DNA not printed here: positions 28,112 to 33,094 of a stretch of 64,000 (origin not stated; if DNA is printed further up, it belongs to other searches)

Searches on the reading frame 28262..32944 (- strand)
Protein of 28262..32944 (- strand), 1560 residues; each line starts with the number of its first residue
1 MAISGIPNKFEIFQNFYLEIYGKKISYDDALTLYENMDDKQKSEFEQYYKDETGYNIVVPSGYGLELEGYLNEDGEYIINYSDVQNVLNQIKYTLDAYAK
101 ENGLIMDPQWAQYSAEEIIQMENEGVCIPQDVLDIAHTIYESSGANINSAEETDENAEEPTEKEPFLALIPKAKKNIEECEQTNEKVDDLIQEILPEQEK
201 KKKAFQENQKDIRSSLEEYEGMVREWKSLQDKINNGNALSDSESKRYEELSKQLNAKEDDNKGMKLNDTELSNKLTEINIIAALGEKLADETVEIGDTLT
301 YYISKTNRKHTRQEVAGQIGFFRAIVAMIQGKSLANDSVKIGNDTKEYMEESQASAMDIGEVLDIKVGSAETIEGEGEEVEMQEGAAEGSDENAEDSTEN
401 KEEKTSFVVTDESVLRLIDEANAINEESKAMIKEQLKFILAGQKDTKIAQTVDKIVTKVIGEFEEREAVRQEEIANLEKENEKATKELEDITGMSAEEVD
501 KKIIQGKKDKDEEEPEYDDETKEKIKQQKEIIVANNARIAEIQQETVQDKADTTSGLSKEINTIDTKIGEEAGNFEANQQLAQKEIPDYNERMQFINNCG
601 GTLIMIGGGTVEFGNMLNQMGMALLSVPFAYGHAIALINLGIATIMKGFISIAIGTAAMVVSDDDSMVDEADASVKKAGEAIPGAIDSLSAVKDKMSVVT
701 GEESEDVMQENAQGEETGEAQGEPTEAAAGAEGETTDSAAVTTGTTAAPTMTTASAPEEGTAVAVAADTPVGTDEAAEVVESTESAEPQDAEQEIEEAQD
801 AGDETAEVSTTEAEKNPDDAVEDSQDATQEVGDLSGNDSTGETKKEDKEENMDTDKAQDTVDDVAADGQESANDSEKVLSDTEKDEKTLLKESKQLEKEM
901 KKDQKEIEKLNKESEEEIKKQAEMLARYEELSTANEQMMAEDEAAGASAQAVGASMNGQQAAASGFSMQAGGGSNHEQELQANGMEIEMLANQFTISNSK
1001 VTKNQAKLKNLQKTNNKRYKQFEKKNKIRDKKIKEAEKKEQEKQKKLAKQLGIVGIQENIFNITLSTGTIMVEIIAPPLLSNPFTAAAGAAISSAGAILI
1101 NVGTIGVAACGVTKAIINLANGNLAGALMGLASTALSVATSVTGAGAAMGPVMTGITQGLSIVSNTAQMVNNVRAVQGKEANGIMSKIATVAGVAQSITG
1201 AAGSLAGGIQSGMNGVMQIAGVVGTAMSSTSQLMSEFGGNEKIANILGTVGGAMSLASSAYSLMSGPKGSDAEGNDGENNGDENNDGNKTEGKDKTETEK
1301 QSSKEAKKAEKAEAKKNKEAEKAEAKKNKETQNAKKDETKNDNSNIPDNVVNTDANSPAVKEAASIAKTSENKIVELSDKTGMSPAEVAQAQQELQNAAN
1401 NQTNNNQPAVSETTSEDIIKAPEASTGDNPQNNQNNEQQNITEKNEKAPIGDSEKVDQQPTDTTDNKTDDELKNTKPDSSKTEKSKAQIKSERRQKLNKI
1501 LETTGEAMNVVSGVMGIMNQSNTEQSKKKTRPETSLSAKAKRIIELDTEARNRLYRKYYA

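Call 9: search_protein_families(library=pfam, proteins=[window:28262-32944:-], max_evalue=0.01)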
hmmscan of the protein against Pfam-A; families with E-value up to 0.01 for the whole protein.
window:28262-32944:- (1560 aa): 0 families

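Call 96: search_protein_families(library=phrogs, proteins=[window:28262-32944:-], max_evalue=0.01)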
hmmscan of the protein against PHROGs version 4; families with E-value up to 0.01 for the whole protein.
window:28262-32944:- (1560 aa): 1 family
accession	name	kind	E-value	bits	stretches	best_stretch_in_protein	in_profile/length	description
phrog_3793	-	unknown function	0.0061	16.8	1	1278-1349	83-176/272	-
